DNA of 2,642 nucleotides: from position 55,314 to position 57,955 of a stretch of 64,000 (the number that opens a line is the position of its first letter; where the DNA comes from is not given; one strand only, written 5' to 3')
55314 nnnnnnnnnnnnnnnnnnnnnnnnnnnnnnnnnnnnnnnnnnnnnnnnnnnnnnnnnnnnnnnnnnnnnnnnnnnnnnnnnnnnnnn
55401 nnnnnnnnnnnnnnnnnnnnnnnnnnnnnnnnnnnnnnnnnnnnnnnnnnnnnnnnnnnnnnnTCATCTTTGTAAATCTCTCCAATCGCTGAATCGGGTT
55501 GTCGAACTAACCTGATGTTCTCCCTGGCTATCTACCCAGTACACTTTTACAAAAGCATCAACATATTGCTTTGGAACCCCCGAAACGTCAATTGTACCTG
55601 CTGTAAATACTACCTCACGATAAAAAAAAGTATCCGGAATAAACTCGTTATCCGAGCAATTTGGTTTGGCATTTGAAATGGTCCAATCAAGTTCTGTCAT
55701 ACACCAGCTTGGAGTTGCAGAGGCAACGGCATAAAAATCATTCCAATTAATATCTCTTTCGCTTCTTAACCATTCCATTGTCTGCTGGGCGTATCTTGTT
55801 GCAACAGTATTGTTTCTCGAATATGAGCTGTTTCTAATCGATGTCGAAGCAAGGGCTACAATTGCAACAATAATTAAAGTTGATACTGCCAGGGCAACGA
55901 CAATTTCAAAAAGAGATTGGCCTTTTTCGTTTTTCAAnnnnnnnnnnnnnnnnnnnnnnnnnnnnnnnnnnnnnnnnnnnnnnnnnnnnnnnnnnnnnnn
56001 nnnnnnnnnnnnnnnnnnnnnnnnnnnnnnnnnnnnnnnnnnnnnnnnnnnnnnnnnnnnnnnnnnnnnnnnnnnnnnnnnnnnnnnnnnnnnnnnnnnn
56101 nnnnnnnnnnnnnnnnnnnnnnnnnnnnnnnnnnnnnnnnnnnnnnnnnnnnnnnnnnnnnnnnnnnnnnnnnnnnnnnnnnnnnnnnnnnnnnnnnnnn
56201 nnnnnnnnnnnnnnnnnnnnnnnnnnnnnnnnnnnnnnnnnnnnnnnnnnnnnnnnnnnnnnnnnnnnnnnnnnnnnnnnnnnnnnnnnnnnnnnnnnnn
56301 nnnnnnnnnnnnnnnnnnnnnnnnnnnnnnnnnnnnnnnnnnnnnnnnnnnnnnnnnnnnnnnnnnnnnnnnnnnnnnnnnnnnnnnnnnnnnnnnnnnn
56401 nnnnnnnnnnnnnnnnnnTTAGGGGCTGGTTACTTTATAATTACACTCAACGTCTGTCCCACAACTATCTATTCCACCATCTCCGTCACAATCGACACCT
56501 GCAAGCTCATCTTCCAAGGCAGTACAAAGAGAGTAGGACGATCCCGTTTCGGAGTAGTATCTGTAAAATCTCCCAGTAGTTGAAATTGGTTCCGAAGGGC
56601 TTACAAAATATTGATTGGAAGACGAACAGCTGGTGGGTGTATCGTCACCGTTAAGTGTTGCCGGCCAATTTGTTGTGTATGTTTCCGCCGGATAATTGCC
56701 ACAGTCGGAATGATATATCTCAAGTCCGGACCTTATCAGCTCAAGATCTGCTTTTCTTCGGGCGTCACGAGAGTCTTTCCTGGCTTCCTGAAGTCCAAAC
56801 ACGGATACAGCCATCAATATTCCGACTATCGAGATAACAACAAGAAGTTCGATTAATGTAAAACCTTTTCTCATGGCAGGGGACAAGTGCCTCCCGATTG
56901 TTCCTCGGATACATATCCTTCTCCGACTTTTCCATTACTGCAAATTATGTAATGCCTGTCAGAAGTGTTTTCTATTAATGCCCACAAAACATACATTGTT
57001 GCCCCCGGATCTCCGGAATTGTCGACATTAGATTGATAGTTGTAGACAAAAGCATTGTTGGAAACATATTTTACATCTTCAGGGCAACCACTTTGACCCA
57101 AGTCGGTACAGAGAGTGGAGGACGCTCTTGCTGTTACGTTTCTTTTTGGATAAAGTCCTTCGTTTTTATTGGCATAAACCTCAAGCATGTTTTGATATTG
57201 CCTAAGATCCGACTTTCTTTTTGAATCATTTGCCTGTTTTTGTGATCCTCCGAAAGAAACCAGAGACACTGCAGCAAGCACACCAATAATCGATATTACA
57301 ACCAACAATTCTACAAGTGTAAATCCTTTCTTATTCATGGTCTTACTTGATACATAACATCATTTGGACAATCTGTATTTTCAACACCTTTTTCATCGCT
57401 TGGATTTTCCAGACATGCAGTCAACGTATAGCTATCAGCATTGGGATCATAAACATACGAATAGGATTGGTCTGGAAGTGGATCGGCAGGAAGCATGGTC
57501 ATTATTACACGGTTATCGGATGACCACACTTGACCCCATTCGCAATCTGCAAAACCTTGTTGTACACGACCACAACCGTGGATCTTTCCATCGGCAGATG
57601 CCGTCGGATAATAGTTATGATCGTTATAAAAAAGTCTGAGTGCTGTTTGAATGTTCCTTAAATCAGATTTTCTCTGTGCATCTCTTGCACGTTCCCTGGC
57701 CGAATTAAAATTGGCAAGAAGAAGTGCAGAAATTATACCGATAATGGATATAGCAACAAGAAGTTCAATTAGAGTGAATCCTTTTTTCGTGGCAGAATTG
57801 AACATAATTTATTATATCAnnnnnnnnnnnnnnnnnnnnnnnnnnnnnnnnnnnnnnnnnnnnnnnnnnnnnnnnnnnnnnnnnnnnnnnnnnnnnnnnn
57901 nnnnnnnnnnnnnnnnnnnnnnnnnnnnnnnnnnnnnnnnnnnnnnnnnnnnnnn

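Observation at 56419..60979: Pilin paralog array: conserved cleavable N-terminus and '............YP' module fused to hypervariable Cys-rich C-domains; one copy has lost the cleavage site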

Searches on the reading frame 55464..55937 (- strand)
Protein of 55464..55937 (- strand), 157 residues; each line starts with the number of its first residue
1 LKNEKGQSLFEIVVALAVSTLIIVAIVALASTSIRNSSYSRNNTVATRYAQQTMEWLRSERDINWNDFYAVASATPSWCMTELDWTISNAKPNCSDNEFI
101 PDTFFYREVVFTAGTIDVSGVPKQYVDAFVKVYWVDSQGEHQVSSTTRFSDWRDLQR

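Call 3: search_protein_families(library=pfam, proteins=[window:55464-55937:-], max_evalue=0.1)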
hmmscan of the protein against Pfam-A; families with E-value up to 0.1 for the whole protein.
window:55464-55937:- (157 aa): 1 family
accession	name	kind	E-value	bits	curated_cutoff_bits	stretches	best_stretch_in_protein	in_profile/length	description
PF07963.17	N_methyl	-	0.00034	20.5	21.2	1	1-26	1-26/27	Prokaryotic N-terminal methylation motif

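Call 38: search_protein_families(library=ncbifam, proteins=[window:55464-55937:-], max_evalue=0.01)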
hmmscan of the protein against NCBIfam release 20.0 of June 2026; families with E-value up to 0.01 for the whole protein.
window:55464-55937:- (157 aa): 6 families
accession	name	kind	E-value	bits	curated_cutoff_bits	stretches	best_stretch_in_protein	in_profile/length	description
TIGR02523.1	type_IV_pilV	equivalog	1.9e-05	25.2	52.2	1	5-78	2-75/139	type IV pilus modification protein PilV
TIGR01707.1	gspI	equivalog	0.00016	22.1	44.35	1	6-55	1-50/101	type II secretion system minor pseudopilin GspI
NF041013.1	T4P_ComGE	equivalog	0.00025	21.1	49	1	2-55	1-54/83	competence type IV pilus minor pilin ComGE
NF047828.1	T3SSXpsI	equivalog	0.0026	17.8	150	1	5-56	2-53/132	type II secretion system protein XpsI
NF007800.0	PRK10506.1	equivalog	0.0031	17.3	158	1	1-111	5-108/163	prepilin peptidase-dependent protein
NF007848.0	PRK10557.1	equivalog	0.0094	15.3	120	0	2-31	8-37/192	prepilin peptidase-dependent protein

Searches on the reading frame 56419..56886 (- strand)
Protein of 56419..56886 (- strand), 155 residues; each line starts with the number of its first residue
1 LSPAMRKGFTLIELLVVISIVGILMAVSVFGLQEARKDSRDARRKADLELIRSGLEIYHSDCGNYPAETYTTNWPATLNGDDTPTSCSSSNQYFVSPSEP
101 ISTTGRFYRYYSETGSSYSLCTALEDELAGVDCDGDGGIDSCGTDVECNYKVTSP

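Call 3: search_protein_families(library=pfam, proteins=[window:56419-56886:-], max_evalue=0.1)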
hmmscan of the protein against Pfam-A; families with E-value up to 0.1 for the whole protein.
window:56419-56886:- (155 aa): 3 families
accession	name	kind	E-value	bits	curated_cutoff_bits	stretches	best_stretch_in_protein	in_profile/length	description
PF07963.17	N_methyl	-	7.7e-09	35.2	21.2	1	5-28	3-26/27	Prokaryotic N-terminal methylation motif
PF08334.16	T2SSG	-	0.013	16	21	1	36-129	6-96/108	Type II secretion system (T2SS), protein G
PF01241.23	PSI_PSAK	-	0.042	14.2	23.2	1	2-35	35-68/70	Photosystem I psaG / psaK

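Call 38: search_protein_families(library=ncbifam, proteins=[window:56419-56886:-], max_evalue=0.01)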
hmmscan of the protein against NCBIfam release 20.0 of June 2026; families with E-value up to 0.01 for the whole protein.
window:56419-56886:- (155 aa): 11 families
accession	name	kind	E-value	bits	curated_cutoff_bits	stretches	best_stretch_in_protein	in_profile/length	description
TIGR01710.1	typeII_sec_gspG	equivalog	1.4e-11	44.6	88.85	1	7-72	1-66/134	type II secretion system major pseudopilin GspG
TIGR02532.1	IV_pilin_GFxxxE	domain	1.3e-08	34.3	16.3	1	6-27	1-22/24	prepilin-type N-terminal cleavage/methylation domain-containing protein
TIGR01708.2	typeII_sec_gspH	equivalog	2.9e-07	30.6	80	1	7-40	2-35/169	type II secretion system minor pseudopilin GspH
NF040999.1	pilin_ComGC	equivalog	3.8e-07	30.2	75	1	7-65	2-60/84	competence type IV pilus major pilin ComGC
TIGR02596.1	TIGR02596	subfamily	8.1e-06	26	70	1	9-36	1-28/196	Verru_Chthon cassette protein D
NF041775.1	typeIV_PilA_Myxo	equivalog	1.1e-05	25.5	400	1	6-54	10-58/214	type IV pilin protein PilA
NF007862.0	PRK10574.1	equivalog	1.5e-05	25.1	138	1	6-34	4-32/145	prepilin peptidase-dependent pilin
NF007800.0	PRK10506.1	equivalog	0.0001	22.2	158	1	6-40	8-42/163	prepilin peptidase-dependent protein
TIGR02599.1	TIGR02599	subfamily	0.00049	19.4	256.5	1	8-45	1-38/361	Verru_Chthon cassette protein C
NF040982.1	ComGD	equivalog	0.00093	19.6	70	1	7-35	2-29/139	competence type IV pilus minor pilin ComGD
NF041013.1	T4P_ComGE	equivalog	0.0018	18.3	49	1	7-45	4-42/83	competence type IV pilus minor pilin ComGE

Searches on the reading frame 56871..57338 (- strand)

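Call 3: search_protein_families(library=pfam, proteins=[window:56871-57338:-], max_evalue=0.1)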
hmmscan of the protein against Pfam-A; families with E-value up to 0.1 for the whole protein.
window:56871-57338:- (155 aa): 1 family
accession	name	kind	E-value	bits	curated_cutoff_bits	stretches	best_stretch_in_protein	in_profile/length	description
PF07963.17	N_methyl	-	8.4e-09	35.1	21.2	1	2-25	3-26/27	Prokaryotic N-terminal methylation motif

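Call 38: search_protein_families(library=ncbifam, proteins=[window:56871-57338:-], max_evalue=0.01)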
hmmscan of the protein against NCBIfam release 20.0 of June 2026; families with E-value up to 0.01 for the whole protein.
window:56871-57338:- (155 aa): 13 families
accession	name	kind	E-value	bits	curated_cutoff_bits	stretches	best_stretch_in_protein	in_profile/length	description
TIGR01710.1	typeII_sec_gspG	equivalog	1.7e-09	37.8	88.85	1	4-67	1-63/134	type II secretion system major pseudopilin GspG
TIGR01708.2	typeII_sec_gspH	equivalog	5.3e-09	36.3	80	1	4-55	2-50/169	type II secretion system minor pseudopilin GspH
TIGR02532.1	IV_pilin_GFxxxE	domain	1.9e-08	33.8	16.3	1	3-24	1-22/24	prepilin-type N-terminal cleavage/methylation domain-containing protein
NF041775.1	typeIV_PilA_Myxo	equivalog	2.7e-07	30.8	400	1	3-47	10-54/214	type IV pilin protein PilA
NF007862.0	PRK10574.1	equivalog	1.3e-06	28.6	138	1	2-54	3-55/145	prepilin peptidase-dependent pilin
NF041013.1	T4P_ComGE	equivalog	2e-06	27.8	49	1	2-48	2-48/83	competence type IV pilus minor pilin ComGE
NF007800.0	PRK10506.1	equivalog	4.6e-06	26.5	158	1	2-59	7-64/163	prepilin peptidase-dependent protein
TIGR02596.1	TIGR02596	subfamily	6.6e-05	23.1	70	1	6-33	1-28/196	Verru_Chthon cassette protein D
NF040999.1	pilin_ComGC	equivalog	6.9e-05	23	75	1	3-26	1-24/84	competence type IV pilus major pilin ComGC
TIGR02523.1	type_IV_pilV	equivalog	0.00079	19.9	52.2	1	4-112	2-114/139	type IV pilus modification protein PilV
TIGR02599.1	TIGR02599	subfamily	0.00095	18.5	256.5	1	5-51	1-48/361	Verru_Chthon cassette protein C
NF040982.1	ComGD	equivalog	0.0014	19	70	1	3-43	1-41/139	competence type IV pilus minor pilin ComGD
TIGR01707.1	gspI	equivalog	0.002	18.6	44.35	1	5-39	1-34/101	type II secretion system minor pseudopilin GspI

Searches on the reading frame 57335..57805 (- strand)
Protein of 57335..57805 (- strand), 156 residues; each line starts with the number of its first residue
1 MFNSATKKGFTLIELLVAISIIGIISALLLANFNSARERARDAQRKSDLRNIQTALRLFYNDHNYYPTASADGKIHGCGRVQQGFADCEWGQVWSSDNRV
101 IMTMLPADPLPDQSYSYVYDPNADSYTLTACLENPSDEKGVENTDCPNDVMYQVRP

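Call 3: search_protein_families(library=pfam, proteins=[window:57335-57805:-], max_evalue=0.1)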
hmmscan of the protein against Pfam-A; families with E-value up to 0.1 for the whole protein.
window:57335-57805:- (156 aa): 4 families
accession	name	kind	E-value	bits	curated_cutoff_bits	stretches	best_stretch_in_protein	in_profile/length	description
PF07963.17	N_methyl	-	6.1e-08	32.4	21.2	1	7-30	4-27/27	Prokaryotic N-terminal methylation motif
PF08334.16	T2SSG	-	0.0012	19.3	21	1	36-130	5-89/108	Type II secretion system (T2SS), protein G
PF11773.13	ComGE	-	0.022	15.1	25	1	12-52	2-42/82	Competence system putative prepilin ComGE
PF16732.10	ComP_DUS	-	0.077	14.3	27.3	0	33-85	3-37/87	Type IV minor pilin ComP, DNA uptake sequence receptor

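Call 38: search_protein_families(library=ncbifam, proteins=[window:57335-57805:-], max_evalue=0.01)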
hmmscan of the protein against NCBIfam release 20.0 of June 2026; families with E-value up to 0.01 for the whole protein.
window:57335-57805:- (156 aa): 14 families
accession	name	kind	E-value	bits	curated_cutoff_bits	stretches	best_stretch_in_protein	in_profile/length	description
TIGR01710.1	typeII_sec_gspG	equivalog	1.1e-12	48.2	88.85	1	8-131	1-115/134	type II secretion system major pseudopilin GspG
NF041775.1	typeIV_PilA_Myxo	equivalog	6.3e-10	39.4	400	1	6-67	9-70/214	type IV pilin protein PilA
TIGR02532.1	IV_pilin_GFxxxE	domain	7.6e-09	35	16.3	1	7-30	1-24/24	prepilin-type N-terminal cleavage/methylation domain-containing protein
NF041013.1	T4P_ComGE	equivalog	2e-08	34.2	49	1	7-51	3-47/83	competence type IV pilus minor pilin ComGE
TIGR01708.2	typeII_sec_gspH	equivalog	3.7e-07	30.3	80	1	8-45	2-39/169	type II secretion system minor pseudopilin GspH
NF007800.0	PRK10506.1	equivalog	1.2e-06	28.5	158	1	5-68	6-69/163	prepilin peptidase-dependent protein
NF040999.1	pilin_ComGC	equivalog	1.6e-05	25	75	1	7-69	1-63/84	competence type IV pilus major pilin ComGC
NF007862.0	PRK10574.1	equivalog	2.4e-05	24.5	138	1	6-35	3-32/145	prepilin peptidase-dependent pilin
NF041002.1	pilin_ComGF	equivalog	9.6e-05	22.6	80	1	7-47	1-41/139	competence type IV pilus minor pilin ComGF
TIGR01707.1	gspI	equivalog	0.00049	20.6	44.35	1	9-37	1-29/101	type II secretion system minor pseudopilin GspI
NF038304.1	EPS_HpsC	equivalog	0.0013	18.3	200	1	5-58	18-72/318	hormogonium polysaccharide secretion pseudopilin HpsC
TIGR01711.1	gspJ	equivalog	0.0018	18.1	64.85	1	8-62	1-56/192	type II secretion system minor pseudopilin GspJ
NF040982.1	ComGD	equivalog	0.0042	17.5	70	1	7-39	1-33/139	competence type IV pilus minor pilin ComGD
TIGR02599.1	TIGR02599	subfamily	0.0063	15.8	256.5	1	9-55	1-48/361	Verru_Chthon cassette protein C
